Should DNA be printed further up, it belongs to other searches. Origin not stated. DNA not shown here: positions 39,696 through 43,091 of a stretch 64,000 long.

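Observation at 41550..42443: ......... intein inside the anaerobic ribonucleotide reductase NrdD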

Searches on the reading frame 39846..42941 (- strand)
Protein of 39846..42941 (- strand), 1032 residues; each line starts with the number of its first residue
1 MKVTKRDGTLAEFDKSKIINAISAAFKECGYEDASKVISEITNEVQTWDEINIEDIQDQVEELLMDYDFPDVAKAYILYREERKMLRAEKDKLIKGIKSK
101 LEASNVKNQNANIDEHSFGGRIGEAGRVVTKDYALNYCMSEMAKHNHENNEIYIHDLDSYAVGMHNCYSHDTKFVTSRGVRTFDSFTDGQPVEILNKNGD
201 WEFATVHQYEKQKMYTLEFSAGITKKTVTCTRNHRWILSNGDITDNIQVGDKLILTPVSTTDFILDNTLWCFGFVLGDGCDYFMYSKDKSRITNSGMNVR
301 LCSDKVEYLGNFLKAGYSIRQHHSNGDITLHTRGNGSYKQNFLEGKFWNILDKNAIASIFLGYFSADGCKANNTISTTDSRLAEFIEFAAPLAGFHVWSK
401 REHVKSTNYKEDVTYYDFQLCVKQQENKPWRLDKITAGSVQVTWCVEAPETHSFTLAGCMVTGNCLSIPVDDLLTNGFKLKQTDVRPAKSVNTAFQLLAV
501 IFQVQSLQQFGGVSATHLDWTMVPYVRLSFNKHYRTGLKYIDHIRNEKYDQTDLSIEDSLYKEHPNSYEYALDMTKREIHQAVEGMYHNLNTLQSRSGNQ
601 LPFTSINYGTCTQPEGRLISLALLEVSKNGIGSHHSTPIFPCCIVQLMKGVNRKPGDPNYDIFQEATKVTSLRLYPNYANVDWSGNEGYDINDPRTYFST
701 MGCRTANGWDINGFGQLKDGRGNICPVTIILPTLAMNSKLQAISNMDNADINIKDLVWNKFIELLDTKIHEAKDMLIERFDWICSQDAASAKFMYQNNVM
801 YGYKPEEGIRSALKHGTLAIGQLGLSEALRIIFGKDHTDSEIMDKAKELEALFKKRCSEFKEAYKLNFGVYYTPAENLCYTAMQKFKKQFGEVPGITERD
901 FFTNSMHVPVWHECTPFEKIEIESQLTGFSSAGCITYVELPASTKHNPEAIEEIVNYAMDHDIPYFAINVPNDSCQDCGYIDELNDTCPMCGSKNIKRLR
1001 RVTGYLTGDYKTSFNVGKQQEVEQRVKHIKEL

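Call 4: search_protein_families(library=pfam, proteins=[window:39846-42941:-], max_evalue=1)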
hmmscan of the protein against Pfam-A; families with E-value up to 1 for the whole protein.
window:39846-42941:- (1032 aa): 7 families
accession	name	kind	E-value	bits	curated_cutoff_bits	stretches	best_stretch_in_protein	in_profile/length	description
PF13597.11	NRDD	-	7.4e-144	480.9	26.2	2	460-1028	53-562/562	Anaerobic ribonucleoside-triphosphate reductase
PF03477.21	ATP-cone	-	8.9e-24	84.3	25.8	1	1-84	1-87/88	ATP cone domain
PF01228.26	Gly_radical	-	3.8e-06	27.8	22.2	1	912-1006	3-102/106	Glycine radical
PF11230.13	YjjI-like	-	0.00086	18.2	23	1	880-972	345-437/485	Glycyl radical enzyme YjjI-like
PF21349.2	RUBY_RBDX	-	0.0036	17.2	26.5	1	975-994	3-25/30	Rubrerythrin, rubredoxin-like domain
PF23141.1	Ig_NOMO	-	0.061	13.8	27.5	1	419-460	11-52/75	NOMO Ig-like domain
PF02664.20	LuxS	-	0.55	10.4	27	0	923-983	70-131/154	S-Ribosylhomocysteinase (LuxS)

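Call 5: search_protein_families(library=ncbifam, proteins=[window:39846-42941:-], max_evalue=1)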
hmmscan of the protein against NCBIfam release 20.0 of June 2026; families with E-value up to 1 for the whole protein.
window:39846-42941:- (1032 aa): 18 families
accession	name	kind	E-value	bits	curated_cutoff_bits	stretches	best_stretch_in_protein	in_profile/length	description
NF005497.0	PRK07111.1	equivalog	1.8e-185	618.4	764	2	459-1029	166-744/746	anaerobic ribonucleoside triphosphate reductase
TIGR02487.1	NrdD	equivalog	7e-143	477.2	326.35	2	462-1028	57-581/581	anaerobic ribonucleoside-triphosphate reductase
NF006732.0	PRK09263.1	equivalog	6.8e-136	454.5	657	2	461-1030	171-707/712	anaerobic ribonucleoside-triphosphate reductase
NF011292.0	PRK14704.1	equivalog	1.7e-129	433.2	736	2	462-1028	84-617/618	anaerobic ribonucleoside triphosphate reductase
NF006126.0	PRK08270.1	equivalog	1.7e-50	172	548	3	2-162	4-170/684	ribonucleoside triphosphate reductase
NF006358.0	PRK08579.1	equivalog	8.1e-20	70.5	585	3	758-1026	353-620/624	anaerobic ribonucleoside triphosphate reductase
NF006127.0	PRK08271.1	equivalog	2.2e-19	69.4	545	1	813-1026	416-625/631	anaerobic ribonucleoside-triphosphate reductase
NF005010.0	PRK06406.1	subfamily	5.4e-19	67.9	1125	1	2-113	6-125/771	vitamin B12-dependent ribonucleotide reductase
TIGR02827.1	RNR_anaer_Bdell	equivalog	7.7e-19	67.6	568.3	1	813-1025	388-594/596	anaerobic ribonucleoside-triphosphate reductase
NF009028.0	PRK12364.1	equivalog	9.7e-16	56.9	1377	1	1-107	1-115/842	ribonucleoside-diphosphate reductase subunit alpha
NF005544.0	PRK07207.1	equivalog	1.2e-12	46.5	965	1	2-144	35-191/965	ribonucleoside-diphosphate reductase subunit alpha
NF006207.0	PRK08332.1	equivalog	1.3e-12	45.8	2400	1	2-95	5-104/1684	vitamin B12-dependent ribonucleotide reductase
NF009029.0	PRK12365.1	equivalog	8.5e-10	37.2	1350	1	3-106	120-238/1046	ribonucleoside-diphosphate reductase subunit alpha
TIGR04040.1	glycyl_YjjI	hypoth_equivalog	0.0061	15.1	498.3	1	820-980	307-458/497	YjjI family glycine radical enzyme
NF003259.0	PRK04220.1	equivalog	0.0097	15.3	343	1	28-85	30-89/306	2-phosphoglycerate kinase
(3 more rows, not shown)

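Call 9: search_dna_similar(query=window:39846-42941:-, collection=phages, mode=protein, max_rows=40)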
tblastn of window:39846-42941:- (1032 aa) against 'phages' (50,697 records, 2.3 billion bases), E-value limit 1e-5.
Records with a match: 2944; places in all: 2963; records where one place covers at least 80% of the query: 11.
Best place of each record, by identity: 60-80% 2; <60% 2942.
By first word of the organism name: Escherichia 1055; Salmonella 399; Klebsiella 346; Vibrio 324; Shigella 111; Aeromonas 108; Enterobacteria 61; Enterobacter 48; Bacteriophage 47; Citrobacter 41; and 51 more.
By host as written in the record: - 461; Escherichia coli 397; Klebsiella pneumoniae 110; Escherichia coli K-12 MG1655 57; Escherichia coli O157:H7 54; Escherichia coli K-12 50; Salmonella enterica subsp. enterica serovar Enteritidis PT1 39; Vibrio harveyi BAA-1116 36; and 601 more.
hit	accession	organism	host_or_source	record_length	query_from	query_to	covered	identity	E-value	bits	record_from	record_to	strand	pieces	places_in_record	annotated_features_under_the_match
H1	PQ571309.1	Thomasclavelia phage TR-TP1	Thomasclavelia ramosa YY17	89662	1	1030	74%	64.4%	2e-147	1031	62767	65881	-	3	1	NrdD-like anaerobic ribonucleotide reductase large subunit | anaerobic ribonucleoside reductase large subunit | HNH endonuclease | hypothetical protein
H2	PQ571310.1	Thomasclavelia phage TR-TP2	Thomasclavelia ramosa YY17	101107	1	1030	74%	64.4%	2e-147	1031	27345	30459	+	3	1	NrdD-like anaerobic ribonucleotide reductase large subunit | anaerobic ribonucleoside reductase large subunit | HNH endonuclease | hypothetical protein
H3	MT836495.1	Bacteriophage sp.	human fecal samples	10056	1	1029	100%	30.6%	1e-127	434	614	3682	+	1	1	record has no annotation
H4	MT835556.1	Bacteriophage sp.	human fecal samples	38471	3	1004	97%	31.4%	2e-125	429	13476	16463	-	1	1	record has no annotation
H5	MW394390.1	Klebsiella phage vB_KpM_FBKp34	Klebsiella pneumoniae K6453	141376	2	1028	100%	30.1%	6e-122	418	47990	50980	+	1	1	ribonucleotide reductase of class III (anaerobic), large subunit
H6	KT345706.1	Vibrio phage vB_VorS-PVo5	Vibrio ordalii VO5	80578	1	1031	100%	29.0%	8e-128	436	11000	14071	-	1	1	hypothetical protein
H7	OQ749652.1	Phage Phass-1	human gut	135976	1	1028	72%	38.8%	2e-118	509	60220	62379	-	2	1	ribonucleotide reductase of class III (anaerobic), large subunit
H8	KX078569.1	Morganella phage vB_MmoM_MP1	Morganella sp.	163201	102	1030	90%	29.9%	3e-116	401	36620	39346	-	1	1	anaerobic NTP reductase large subunit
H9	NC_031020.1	Morganella phage vB_MmoM_MP1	Morganella sp.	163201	102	1030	90%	29.9%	3e-116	401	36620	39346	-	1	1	anaerobic ribonucleoside reductase large subunit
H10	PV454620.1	Vibrio phage V6Aob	Vibrio harveyi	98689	147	1028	85%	29.8%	6e-104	365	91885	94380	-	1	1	V6000136: anaerobic ribonucleoside reductase large subunit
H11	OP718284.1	Aeromonas phage vB_AceP_PAc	Aeromonas caviae AC-CY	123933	1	1028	83%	30.0%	3e-72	347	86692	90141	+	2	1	anaerobic ribonucleoside-triphosphate reductase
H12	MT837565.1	Bacteriophage sp.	human fecal samples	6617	3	1029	72%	34.4%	2e-93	412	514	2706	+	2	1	record has no annotation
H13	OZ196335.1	Vibrio phage K412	Seawater and oysters mix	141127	1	1028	81%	30.7%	1e-59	325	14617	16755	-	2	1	NrdD-like anaerobic ribonucleotide reductase larg e subunit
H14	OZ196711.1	Vibrio phage K460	Seawater and oysters mix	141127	1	1028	81%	30.7%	1e-59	325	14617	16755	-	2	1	NrdD-like anaerobic ribonucleotide reductase larg e subunit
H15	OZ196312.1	Vibrio phage K470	Seawater and oysters mix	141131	1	1028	81%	30.7%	1e-59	325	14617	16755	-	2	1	NrdD-like anaerobic ribonucleotide reductase larg e subunit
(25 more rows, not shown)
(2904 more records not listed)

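Call 11: get_annotated_region(hit=H1, flank=3000)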
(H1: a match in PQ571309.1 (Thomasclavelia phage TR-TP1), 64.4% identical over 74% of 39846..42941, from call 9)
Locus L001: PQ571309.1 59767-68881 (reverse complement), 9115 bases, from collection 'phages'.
description: Thomasclavelia phage TR-TP1, complete genome.
organism: Thomasclavelia phage TR-TP1 (NCBI taxid 3385257)
taxonomy: Viruses
host: Thomasclavelia ramosa YY17; source: human fecal sample; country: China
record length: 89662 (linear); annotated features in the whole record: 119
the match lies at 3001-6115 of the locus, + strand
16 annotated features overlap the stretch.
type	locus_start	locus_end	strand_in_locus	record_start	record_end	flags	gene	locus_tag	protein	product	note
CDS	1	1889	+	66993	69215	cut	-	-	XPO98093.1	exonuclease V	TR-TP1_gp93; TR-TP1_gp93; Annot2=(structure alignment-afuniprot50) AF-A0A2P8MBV4-F1-model_v4 Exodeoxyribonuclease V ...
CDS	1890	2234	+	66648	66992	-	-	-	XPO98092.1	hypothetical protein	TR-TP1_gp92; TR-TP1_gp92; None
CDS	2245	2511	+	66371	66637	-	-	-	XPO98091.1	hypothetical protein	TR-TP1_gp91; TR-TP1_gp91; Annot2=(structure alignment-afuniprot50) AF-A0A1D7UNL3-F1-model_v4 Putative phage protein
CDS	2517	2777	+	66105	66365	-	-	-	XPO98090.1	hypothetical protein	TR-TP1_gp90; TR-TP1_gp90; None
CDS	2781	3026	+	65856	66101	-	-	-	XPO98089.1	hypothetical protein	TR-TP1_gp89; TR-TP1_gp89; None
CDS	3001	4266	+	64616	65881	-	-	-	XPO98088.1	NrdD-like anaerobic ribonucleotide reductase large subunit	TR-TP1_gp88; TR-TP1_gp88; Annot2=(structure alignment-afuniprot50) AF-A0A415ZM82-F1-model_v4 ATP-cone domain-containing ...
CDS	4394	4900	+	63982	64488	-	-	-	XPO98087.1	HNH endonuclease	TR-TP1_gp87; TR-TP1_gp87; Annot2=(structure alignment-afuniprot50) AF-B1BD23-F1-model_v4 Homing nuclease of hnh family ...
CDS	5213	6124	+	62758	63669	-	-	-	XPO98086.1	anaerobic ribonucleoside reductase large subunit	TR-TP1_gp86; TR-TP1_gp86; Annot2=(structure alignment-afuniprot50) AF-A0A1C6DGH3-F1-model_v4 Anaerobic ...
CDS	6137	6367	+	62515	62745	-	-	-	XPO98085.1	hypothetical protein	TR-TP1_gp85; TR-TP1_gp85; None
CDS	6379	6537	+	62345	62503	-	-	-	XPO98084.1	hypothetical protein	TR-TP1_gp84; TR-TP1_gp84; None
CDS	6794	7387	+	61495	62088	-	-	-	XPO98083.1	hypothetical protein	TR-TP1_gp83; TR-TP1_gp83; None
CDS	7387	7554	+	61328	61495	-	-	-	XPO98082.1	hypothetical protein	TR-TP1_gp82; TR-TP1_gp82; None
CDS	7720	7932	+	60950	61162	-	-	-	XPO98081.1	hypothetical protein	TR-TP1_gp81; TR-TP1_gp81; None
CDS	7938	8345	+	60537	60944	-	-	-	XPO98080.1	hypothetical protein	TR-TP1_gp80; TR-TP1_gp80; None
CDS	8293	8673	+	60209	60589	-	-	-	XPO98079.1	hypothetical protein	TR-TP1_gp79; TR-TP1_gp79; None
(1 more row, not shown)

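Call 13: get_annotated_region(hit=H5, flank=500)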
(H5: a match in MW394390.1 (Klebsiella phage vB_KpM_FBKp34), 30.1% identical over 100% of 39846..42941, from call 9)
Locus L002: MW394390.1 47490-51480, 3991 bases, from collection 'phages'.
description: Klebsiella phage vB_KpM_FBKp34, complete genome.
organism: Klebsiella phage vB_KpM_FBKp34 (NCBI taxid 2801835)
taxonomy: Viruses; Duplodnaviria; Heunggongvirae; Uroviricota; Caudoviricetes; Stephanstirmvirinae
host: Klebsiella pneumoniae K6453; source: -; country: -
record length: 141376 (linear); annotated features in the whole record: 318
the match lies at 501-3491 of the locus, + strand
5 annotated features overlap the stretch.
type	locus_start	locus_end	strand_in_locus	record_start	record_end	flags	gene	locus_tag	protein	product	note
CDS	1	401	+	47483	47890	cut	-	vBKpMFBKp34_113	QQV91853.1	hypothetical protein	contains Yqey-like protein domain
regulatory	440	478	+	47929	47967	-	-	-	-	terminator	-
CDS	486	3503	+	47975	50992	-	-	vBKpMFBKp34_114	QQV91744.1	ribonucleotide reductase of class III (anaerobic), large subunit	contains ATP cone domain and anaerobic ribonucleoside-triphosphate reductase domains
CDS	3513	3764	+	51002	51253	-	-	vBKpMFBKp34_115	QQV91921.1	hypothetical protein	-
CDS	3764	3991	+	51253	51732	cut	-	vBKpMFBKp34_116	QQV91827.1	ribonucleotide reductase of class III (anaerobic), activating protein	contains 4Fe-4S single cluster domain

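Call 14: get_annotated_region(hit=H6, flank=500)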
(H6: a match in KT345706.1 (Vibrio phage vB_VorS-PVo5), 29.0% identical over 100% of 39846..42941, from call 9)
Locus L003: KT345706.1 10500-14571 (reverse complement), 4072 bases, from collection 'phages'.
description: Vibrio phage vB_VorS-PVo5, complete genome.
organism: Vibrio phage vB_VorS-PVo5 (NCBI taxid 1689660)
taxonomy: Viruses; Duplodnaviria; Heunggongvirae; Uroviricota; Caudoviricetes; Demerecviridae; Ermolyevavirinae
host: Vibrio ordalii VO5; source: coastal; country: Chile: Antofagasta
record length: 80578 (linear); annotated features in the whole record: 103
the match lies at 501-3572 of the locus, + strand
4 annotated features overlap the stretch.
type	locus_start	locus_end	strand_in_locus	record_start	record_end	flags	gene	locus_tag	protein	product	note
CDS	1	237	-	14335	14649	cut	-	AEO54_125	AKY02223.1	hypothetical protein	-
CDS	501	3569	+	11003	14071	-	-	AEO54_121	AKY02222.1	hypothetical protein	-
CDS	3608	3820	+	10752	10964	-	-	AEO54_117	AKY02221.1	hypothetical protein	-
CDS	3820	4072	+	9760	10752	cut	-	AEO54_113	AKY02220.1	hypothetical protein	-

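Call 15: get_annotated_region(hit=H3, flank=500)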
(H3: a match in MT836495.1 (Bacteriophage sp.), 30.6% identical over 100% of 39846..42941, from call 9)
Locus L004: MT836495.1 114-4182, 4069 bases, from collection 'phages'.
description: UNVERIFIED: Bacteriophage sp. clone scaffold_2340 genomic sequence.
organism: Bacteriophage sp. (NCBI taxid 38018)
taxonomy: Viruses
host: -; source: human fecal samples; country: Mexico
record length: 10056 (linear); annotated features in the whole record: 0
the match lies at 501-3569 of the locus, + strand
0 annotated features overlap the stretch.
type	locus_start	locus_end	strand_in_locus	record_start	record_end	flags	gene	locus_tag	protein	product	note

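Call 62: find_encoding_contigs(protein=window:39846-42941:-, flank=3000, max_places=4)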
Protein window:39846-42941:- (1032 aa): no gene with exactly this product is on record in the collection.

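Call 106: find_related_loci(query=window:39846-42941:-, collection=viral_contigs, flank=3000)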
Query window:39846-42941:- (1032 aa) in viral_contigs; peptide patterns used: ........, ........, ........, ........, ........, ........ (x = any residue, [..] = any of these).
7 stretches matched a pattern; 4 encode a relative of the query (tblastn E <= 1e-3); 3 distinct loci.
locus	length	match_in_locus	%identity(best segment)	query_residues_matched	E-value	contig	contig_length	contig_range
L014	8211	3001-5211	67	1-1030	0e+0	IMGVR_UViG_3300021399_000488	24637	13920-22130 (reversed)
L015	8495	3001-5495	99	1-1032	0e+0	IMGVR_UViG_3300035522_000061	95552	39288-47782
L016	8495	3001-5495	99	1-1032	0e+0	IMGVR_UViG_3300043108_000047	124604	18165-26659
